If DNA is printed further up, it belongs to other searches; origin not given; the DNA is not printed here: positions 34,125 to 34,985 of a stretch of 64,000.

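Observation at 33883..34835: Divergent XRE regulator and DprA/SLOG-like gene with a consensus promoter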

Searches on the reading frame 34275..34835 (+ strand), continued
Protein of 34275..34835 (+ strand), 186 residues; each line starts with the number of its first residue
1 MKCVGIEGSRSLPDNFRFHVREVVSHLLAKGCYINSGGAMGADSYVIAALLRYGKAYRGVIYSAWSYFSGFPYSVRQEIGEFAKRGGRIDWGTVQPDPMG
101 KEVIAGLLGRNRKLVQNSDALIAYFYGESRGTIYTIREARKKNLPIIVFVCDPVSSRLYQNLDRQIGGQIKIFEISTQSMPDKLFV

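Call 44: find_homologous_proteins(query=A4, max_evalue=0.00001)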
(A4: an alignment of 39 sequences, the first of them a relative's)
Query A4 (39 sequences) (186 aa, profile of the alignment): 51 proteins with E <= 0.00001 among 8000 candidates.
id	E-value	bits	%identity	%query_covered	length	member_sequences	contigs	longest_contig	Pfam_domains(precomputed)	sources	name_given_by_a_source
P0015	1.1e-65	238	66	94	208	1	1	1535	PF02481.22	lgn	-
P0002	1.6e-64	235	81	100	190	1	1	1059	PF02481.22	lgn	-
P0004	2.1e-64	234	77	99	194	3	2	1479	PF02481.22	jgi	-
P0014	5.8e-64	233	81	82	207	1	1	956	PF02481.22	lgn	-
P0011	7.0e-64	233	75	100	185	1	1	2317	PF02481.22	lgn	-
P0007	1.7e-63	231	78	99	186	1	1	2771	PF02481.22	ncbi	ncbi:MAG: DNA-processing protein DprA [bacterium]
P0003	2.7e-63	231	78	100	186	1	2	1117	PF02481.22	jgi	jgi:hypothetical protein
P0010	3.2e-63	230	77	98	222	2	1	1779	PF02481.22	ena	-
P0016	6.7e-63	229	67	88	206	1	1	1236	PF02481.22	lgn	-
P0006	9.0e-63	229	78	100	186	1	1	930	PF02481.22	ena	-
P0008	9.8e-63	229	75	100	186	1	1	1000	PF02481.22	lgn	-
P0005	1.6e-62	228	75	100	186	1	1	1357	PF02481.22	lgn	-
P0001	4.7e-62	227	100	100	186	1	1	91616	PF02481.22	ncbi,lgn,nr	ncbi:DNA-processing protein DprA [Candidatus Saganbacteria bacterium]|nr:DNA-processing protein DprA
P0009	1.0e-61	225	74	100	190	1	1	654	PF02481.22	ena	-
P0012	1.5e-61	225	73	99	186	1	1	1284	PF02481.22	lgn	-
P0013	2.4e-61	224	76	92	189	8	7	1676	PF02481.22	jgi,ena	-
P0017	3.3e-60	221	60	82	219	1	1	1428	PF02481.22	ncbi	-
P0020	3.4e-60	221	51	80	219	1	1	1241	PF02481.22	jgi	jgi:hypothetical protein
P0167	4.2e-59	217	45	80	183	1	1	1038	PF02481.22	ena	-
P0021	5.2e-59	217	50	78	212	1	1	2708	PF02481.22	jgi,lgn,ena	-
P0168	7.4e-59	216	49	80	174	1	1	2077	PF02481.22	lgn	-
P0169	1.4e-58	215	54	80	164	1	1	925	PF02481.22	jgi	-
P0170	5.7e-58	213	47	81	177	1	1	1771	PF02481.22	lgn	-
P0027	9.1e-57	209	52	74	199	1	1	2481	PF02481.22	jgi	jgi:hypothetical protein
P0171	3.1e-56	208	43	80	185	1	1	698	PF02481.22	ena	-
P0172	3.1e-55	204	42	84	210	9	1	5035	PF02481.22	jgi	jgi:DNA recombination-mediator protein A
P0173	2.2e-52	195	38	82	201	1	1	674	PF02481.22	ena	-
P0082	1.7e-45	173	29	79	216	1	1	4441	PF02481.22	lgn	-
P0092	2.8e-39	152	29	66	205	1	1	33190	PF02481.22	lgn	-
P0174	5.9e-36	142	28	72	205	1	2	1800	PF02481.22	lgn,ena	-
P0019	9.6e-30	121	69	58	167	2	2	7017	PF02481.22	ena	-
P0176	2.4e-12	65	57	8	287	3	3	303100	PF02481.22,PF17782.8,PF18306.7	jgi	-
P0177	1.4e-11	62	29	78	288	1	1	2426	PF02481.22,PF17782.8,PF18306.7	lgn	-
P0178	4.4e-11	60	29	77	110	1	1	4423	PF10686.15,PF02481.22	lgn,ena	-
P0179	7.2e-11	60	25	45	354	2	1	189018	PF02481.22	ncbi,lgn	-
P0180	1.6e-10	59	26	83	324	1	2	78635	PF02481.22,PF17782.8,PF18306.7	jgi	jgi:DNA processing protein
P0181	1.3e-9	56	30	29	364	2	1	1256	PF02481.22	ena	-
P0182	1.4e-9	56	28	46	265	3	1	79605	PF02481.22,PF17782.8,PF18306.7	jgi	jgi:DNA processing protein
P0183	4.8e-9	54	29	47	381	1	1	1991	PF02481.22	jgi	-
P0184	3.7e-8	51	35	27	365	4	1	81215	PF02481.22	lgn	-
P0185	4.6e-8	51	25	81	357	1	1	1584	PF02481.22,PF18306.7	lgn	-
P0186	3.3e-7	48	24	73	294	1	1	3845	PF02481.22,PF17782.8,PF18306.7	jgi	jgi:DNA processing protein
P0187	7.6e-7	47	25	84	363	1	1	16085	PF02481.22,PF17782.8,PF18306.7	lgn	-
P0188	1.2e-6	46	25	80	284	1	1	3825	PF02481.22,PF17782.8,PF18306.7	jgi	jgi:DNA processing protein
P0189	1.3e-6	46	24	74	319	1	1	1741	PF02481.22,PF18306.7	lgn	-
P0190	1.6e-6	46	-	-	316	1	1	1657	PF02481.22,PF17782.8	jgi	jgi:DNA processing protein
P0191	7.9e-6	43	28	62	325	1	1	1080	PF02481.22,PF17782.8,PF18306.7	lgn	-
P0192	9.6e-6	43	25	90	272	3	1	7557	PF02481.22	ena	-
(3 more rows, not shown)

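Call 45: find_encoding_contigs(protein=P0092, flank=8000, max_places=3)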
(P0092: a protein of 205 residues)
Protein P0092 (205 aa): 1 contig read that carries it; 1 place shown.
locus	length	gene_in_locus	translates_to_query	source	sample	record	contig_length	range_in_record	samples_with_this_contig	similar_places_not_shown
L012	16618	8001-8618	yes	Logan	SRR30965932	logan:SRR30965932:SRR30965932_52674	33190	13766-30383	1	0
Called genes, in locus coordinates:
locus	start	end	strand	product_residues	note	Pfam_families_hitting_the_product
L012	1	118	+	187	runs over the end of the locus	-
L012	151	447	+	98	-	-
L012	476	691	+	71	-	-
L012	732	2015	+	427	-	PF13385:Laminin_G_3, PF02973:Sialidase (faint)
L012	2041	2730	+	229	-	-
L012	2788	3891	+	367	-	-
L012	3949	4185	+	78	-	-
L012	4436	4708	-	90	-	-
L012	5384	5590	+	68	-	-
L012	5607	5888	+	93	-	-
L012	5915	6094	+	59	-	-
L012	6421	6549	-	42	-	-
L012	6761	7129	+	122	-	-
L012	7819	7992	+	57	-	-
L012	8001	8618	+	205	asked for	PF02481:DNA_processg_A (weak)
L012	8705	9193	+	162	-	PF08797:HIRAN (weak)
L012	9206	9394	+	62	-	-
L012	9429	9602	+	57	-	-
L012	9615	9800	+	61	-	-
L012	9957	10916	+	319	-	PF12705:PDDEXK_1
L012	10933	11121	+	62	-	-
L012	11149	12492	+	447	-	PF02463:SMC_N (weak), PF13175:AAA_15, PF13476:AAA_23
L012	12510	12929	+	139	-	-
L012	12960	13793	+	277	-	-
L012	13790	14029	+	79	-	-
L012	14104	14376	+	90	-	-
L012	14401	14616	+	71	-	-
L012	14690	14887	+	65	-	-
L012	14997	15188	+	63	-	-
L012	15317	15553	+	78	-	PF13443:HTH_26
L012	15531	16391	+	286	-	-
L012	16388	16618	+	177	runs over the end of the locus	-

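Call 46: find_encoding_contigs(protein=P0172, flank=8000, max_places=3)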
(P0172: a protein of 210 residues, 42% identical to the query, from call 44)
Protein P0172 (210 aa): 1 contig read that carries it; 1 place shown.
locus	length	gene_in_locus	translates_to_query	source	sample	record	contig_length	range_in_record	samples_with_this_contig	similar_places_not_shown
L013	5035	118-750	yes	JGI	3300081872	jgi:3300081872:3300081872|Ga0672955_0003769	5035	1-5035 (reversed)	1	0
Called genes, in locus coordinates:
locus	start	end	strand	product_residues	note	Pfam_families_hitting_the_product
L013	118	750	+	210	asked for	PF02481:DNA_processg_A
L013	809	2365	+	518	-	PF00239:Resolvase, PF07508:Recombinase, PF13408:Zn_ribbon_recom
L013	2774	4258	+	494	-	PF00589:Phage_integrase, PF13401:AAA_22 (weak)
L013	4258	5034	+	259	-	?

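Call 47: find_encoding_contigs(protein=P0082, flank=8000, max_places=3)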
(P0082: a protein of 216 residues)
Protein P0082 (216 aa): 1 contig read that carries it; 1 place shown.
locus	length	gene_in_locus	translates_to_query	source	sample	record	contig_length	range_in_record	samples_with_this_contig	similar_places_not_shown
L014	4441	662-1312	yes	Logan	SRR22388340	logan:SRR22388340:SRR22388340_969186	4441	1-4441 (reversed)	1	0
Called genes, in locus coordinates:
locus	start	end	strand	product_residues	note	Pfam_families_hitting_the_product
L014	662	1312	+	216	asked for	PF02481:DNA_processg_A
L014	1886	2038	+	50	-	-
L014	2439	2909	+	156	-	PF00436:SSB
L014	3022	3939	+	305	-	-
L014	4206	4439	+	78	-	?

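Call 48: find_encoding_contigs(protein=P0021, flank=8000, max_places=3)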
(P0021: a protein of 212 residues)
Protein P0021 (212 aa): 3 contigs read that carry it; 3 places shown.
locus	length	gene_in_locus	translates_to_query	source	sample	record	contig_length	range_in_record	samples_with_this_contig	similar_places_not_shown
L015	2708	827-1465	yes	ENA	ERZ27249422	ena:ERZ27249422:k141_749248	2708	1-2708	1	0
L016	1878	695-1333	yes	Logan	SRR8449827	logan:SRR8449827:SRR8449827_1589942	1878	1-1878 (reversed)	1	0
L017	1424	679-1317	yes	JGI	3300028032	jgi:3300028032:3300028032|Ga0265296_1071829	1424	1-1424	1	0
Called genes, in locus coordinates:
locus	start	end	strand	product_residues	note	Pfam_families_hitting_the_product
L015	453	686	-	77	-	PF12844:HTH_19, PF01381:HTH_3, PF13443:HTH_26 (weak)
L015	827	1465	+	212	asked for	PF02481:DNA_processg_A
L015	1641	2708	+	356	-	?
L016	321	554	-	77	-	PF12844:HTH_19, PF01381:HTH_3, PF13443:HTH_26 (weak)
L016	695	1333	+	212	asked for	PF02481:DNA_processg_A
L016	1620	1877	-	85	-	?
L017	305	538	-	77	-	PF12844:HTH_19, PF01381:HTH_3, PF13443:HTH_26 (weak)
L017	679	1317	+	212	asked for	PF02481:DNA_processg_A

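Call 51: search_protein_families(library=pfam, proteins=[L015:1641-2708:+, L010:3795-4391:+, L010:4410-4949:+, L004:678-1133:-, L014:3022-3939:+, L012:8705-9193:+, L012:7819-7992:+], max_evalue=0.01)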
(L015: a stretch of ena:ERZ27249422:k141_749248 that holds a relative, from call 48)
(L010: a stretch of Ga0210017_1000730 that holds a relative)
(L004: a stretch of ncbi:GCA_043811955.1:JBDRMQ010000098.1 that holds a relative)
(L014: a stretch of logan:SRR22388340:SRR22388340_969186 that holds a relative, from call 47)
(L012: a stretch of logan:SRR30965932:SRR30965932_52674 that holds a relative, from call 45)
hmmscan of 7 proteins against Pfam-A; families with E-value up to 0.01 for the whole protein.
L015:1641-2708:+ (356 aa): 0 families

L010:3795-4391:+ (198 aa): 1 family
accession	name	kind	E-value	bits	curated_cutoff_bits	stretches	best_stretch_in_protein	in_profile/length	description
PF00239.26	Resolvase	-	4e-23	82.6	23.3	1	6-153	2-145/145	Resolvase, N terminal domain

L010:4410-4949:+ (179 aa): 3 families
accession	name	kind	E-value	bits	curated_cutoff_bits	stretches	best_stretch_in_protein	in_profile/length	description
PF13408.12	Zn_ribbon_recom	-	7.5e-08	33.1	25.3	1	70-122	1-53/58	Recombinase zinc beta ribbon domain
PF07508.19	Recombinase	-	7.7e-08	33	21.1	1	6-57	37-102/102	Recombinase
PF05873.17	Mt_ATP-synt_D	-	0.001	19.4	27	1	137-177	82-122/154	ATP synthase D chain, mitochondrial (ATP5H)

L004:678-1133:- (151 aa): 0 families

L014:3022-3939:+ (305 aa): 1 family
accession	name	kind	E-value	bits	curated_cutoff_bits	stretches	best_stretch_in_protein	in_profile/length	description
PF06067.16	DUF932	-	0.00039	20.7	23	1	104-219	6-125/227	Domain of unknown function (DUF932)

L012:8705-9193:+ (162 aa): 1 family
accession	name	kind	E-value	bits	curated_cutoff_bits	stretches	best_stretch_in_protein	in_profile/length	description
PF08797.16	HIRAN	-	2.1e-07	31.1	24.7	1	85-130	25-66/96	HIRAN domain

L012:7819-7992:+ (57 aa): 0 families

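Call 55: find_encoding_contigs(protein=P0027, flank=5000, max_places=3)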
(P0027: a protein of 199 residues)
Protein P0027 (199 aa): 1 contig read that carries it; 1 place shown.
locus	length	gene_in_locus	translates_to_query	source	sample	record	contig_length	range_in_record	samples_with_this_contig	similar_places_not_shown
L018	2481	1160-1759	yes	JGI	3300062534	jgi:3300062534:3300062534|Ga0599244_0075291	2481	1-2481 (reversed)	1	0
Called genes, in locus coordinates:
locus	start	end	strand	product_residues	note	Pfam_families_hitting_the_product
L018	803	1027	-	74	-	PF13560:HTH_31, PF12844:HTH_19, PF01381:HTH_3, PF13443:HTH_26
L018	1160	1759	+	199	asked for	PF02481:DNA_processg_A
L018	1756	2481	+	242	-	?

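Call 56: find_encoding_contigs(protein=P0168, flank=5000, max_places=3)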
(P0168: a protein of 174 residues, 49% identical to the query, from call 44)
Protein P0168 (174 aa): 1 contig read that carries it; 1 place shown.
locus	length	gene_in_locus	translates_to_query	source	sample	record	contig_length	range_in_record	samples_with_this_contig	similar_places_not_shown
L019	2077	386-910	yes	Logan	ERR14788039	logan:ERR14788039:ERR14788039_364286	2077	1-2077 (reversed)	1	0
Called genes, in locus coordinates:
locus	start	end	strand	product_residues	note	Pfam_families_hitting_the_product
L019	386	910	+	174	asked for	PF02481:DNA_processg_A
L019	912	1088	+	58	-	-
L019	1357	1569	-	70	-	PF13560:HTH_31, PF12844:HTH_19, PF01381:HTH_3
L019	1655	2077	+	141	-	?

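Call 57: find_encoding_contigs(protein=P0011, flank=5000, max_places=3)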
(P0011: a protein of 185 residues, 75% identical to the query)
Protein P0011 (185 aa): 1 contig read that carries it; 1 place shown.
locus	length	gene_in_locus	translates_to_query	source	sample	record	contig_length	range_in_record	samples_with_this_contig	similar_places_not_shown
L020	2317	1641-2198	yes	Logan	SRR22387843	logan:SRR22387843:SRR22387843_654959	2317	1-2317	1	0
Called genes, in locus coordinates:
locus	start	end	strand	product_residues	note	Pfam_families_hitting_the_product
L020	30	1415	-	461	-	PF03781:FGE-sulfatase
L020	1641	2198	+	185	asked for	PF02481:DNA_processg_A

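Call 58: search_protein_families(library=pfam, proteins=[L018:1756-2481:+, L019:1655-2077:+, L019:912-1088:+, L016:1620-1877:-], max_evalue=0.01)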
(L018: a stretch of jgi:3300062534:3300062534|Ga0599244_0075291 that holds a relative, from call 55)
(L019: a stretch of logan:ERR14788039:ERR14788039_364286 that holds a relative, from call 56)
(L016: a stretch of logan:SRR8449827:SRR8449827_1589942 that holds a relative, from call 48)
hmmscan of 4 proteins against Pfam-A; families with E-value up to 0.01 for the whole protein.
L018:1756-2481:+ (242 aa): 0 families

L019:1655-2077:+ (141 aa): 1 family
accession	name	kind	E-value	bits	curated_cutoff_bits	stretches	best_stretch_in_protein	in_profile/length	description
PF00239.26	Resolvase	-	3.5e-35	121.7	23.3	1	9-141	2-128/145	Resolvase, N terminal domain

L019:912-1088:+ (58 aa): 0 families

L016:1620-1877:- (85 aa): 0 families

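Call 59: predict_structure(alignment_id=A5)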
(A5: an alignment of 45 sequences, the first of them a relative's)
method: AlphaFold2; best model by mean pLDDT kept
length: 186 residues; sequences in the alignment: 45
mean_pLDDT: 90.8   pTM: 0.87
mean pLDDT of the five models: 90.8, 90.7, 90.7, 89.5, 89.2
residues with pLDDT >= 90: 145; 70-90: 28; 50-70: 13; < 50: 0
segments of 3 or more residues with pLDDT < 50: none
pLDDT, mean of each block of 10 residues (from residue 1): 92 93 96 91 96 98 96 94 98 95 95 97 93 94 93 87 75 71 54
secondary structure, 60 per line:
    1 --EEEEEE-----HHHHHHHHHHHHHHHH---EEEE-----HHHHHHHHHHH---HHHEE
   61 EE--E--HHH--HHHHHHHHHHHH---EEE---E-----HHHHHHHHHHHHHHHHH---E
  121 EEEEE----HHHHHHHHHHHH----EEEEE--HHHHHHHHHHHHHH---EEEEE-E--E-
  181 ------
elements in order: E3-8 H14-29 E33-36 H42-52 E59-62 H73-84 E88-90 H100-116 E120-125 H130-141 E146-150 H153-166 E170-174

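Call 61: fold_search(model_id=the predicted structure, library=pdb)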
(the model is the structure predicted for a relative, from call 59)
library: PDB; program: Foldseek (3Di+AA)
matches with E <= 10: 1646; with E <= 0.001: 29
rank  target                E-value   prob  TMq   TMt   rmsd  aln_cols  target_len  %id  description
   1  8zva                  4.5e-09  1.00  0.73  0.46   3.4       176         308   22  structure of ShosA from E.coli APEC O1 (released 2025-04-09)
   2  4ljk_F                5.5e-08  1.00  0.70  0.60   3.2       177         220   23  Structural insights into the unique single-stranded DNA binding mode of DNA processing protein A from Helicobacter pyl (released 2014-01-01)
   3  4ljk_G                8.4e-08  1.00  0.72  0.63   3.0       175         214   23  Structural insights into the unique single-stranded DNA binding mode of DNA processing protein A from Helicobacter pyl (released 2014-01-01)
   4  5mll_B                1.1e-07  1.00  0.67  0.58   3.5       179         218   21  Structure of HpDprA at 1.9 Angstroms resolution (released 2017-12-20)
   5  5mll_A                1.6e-07  1.00  0.70  0.61   3.1       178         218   23  Structure of HpDprA at 1.9 Angstroms resolution (released 2017-12-20)
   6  4ljk_D                1.7e-07  1.00  0.70  0.62   3.9       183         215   22  Structural insights into the unique single-stranded DNA binding mode of DNA processing protein A from Helicobacter pyl (released 2014-01-01)
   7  4ljk_B                1.8e-07  1.00  0.70  0.61   4.2       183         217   22  Structural insights into the unique single-stranded DNA binding mode of DNA processing protein A from Helicobacter pyl (released 2014-01-01)
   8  4ljl_A                2.5e-07  1.00  0.68  0.59   3.4       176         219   20  Structural insights into the unique single-stranded DNA binding mode of DNA processing protein A from Helicobacter pyl (released 2014-01-01)
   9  4ljr_A                3.5e-07  1.00  0.72  0.64   3.0       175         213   23  Structural insights into the unique single-stranded DNA binding mode of DNA processing protein A from Helicobacter pyl (released 2014-01-01)
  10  4ljk_A                5.7e-07  1.00  0.70  0.61   3.1       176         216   24  Structural insights into the unique single-stranded DNA binding mode of DNA processing protein A from Helicobacter pyl (released 2014-01-01)
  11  3maj                  7.4e-06  1.00  0.71  0.39   3.8       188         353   18  Crystal structure of putative DNA processing protein DprA from Rhodopseudomonas palustris CGA009 (released 2010-05-12)
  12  6y01_AAA              8.9e-06  1.00  0.61  0.68   4.4       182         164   16  The structure of the molybdenum cofactor binding protein from the phototrophic bacterium Rippkaea orientalis (released 2020-09-16)
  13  6y01_DDD              8.9e-06  1.00  0.52  0.58   6.2       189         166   18  The structure of the molybdenum cofactor binding protein from the phototrophic bacterium Rippkaea orientalis (released 2020-09-16)
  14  3uqz_B                1.3e-05  1.00  0.70  0.48   4.2       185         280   18  X-ray structure of DNA processing protein A (DprA) from Streptococcus pneumoniae (released 2012-08-29)
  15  3uqz_C                1.4e-05  1.00  0.70  0.48   4.1       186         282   18  X-ray structure of DNA processing protein A (DprA) from Streptococcus pneumoniae (released 2012-08-29)
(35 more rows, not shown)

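Call 63: search_solved_structures(query=A4, max_evalue=0.01, show_alignments=5)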
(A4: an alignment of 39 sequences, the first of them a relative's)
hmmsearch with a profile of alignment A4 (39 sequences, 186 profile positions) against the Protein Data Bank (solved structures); distinct sequences matched with E-value up to 0.01: 7.
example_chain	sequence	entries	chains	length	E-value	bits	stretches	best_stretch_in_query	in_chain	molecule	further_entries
5mll_A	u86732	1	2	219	9.5e-10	41.3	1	6-155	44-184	DNA processing chain A (DprA)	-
4ljr_A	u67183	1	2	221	9.7e-10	41.3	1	6-155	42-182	DNA processing chain A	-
4ljk_A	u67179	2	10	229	1.1e-09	41.1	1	6-155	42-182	DNA processing chain A (DprA)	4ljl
3uqz_A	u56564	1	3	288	1.2e-08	37.8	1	6-152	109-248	DNA processing protein DprA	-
8zva_A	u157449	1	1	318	2e-06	30.4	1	3-160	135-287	DNA processing protein DprA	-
9vzo_A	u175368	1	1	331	2.3e-06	30.3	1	3-160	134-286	DprA-like antitoxin protein ShosA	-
3maj_A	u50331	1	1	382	0.00024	23.7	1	3-155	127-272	DNA processing chain A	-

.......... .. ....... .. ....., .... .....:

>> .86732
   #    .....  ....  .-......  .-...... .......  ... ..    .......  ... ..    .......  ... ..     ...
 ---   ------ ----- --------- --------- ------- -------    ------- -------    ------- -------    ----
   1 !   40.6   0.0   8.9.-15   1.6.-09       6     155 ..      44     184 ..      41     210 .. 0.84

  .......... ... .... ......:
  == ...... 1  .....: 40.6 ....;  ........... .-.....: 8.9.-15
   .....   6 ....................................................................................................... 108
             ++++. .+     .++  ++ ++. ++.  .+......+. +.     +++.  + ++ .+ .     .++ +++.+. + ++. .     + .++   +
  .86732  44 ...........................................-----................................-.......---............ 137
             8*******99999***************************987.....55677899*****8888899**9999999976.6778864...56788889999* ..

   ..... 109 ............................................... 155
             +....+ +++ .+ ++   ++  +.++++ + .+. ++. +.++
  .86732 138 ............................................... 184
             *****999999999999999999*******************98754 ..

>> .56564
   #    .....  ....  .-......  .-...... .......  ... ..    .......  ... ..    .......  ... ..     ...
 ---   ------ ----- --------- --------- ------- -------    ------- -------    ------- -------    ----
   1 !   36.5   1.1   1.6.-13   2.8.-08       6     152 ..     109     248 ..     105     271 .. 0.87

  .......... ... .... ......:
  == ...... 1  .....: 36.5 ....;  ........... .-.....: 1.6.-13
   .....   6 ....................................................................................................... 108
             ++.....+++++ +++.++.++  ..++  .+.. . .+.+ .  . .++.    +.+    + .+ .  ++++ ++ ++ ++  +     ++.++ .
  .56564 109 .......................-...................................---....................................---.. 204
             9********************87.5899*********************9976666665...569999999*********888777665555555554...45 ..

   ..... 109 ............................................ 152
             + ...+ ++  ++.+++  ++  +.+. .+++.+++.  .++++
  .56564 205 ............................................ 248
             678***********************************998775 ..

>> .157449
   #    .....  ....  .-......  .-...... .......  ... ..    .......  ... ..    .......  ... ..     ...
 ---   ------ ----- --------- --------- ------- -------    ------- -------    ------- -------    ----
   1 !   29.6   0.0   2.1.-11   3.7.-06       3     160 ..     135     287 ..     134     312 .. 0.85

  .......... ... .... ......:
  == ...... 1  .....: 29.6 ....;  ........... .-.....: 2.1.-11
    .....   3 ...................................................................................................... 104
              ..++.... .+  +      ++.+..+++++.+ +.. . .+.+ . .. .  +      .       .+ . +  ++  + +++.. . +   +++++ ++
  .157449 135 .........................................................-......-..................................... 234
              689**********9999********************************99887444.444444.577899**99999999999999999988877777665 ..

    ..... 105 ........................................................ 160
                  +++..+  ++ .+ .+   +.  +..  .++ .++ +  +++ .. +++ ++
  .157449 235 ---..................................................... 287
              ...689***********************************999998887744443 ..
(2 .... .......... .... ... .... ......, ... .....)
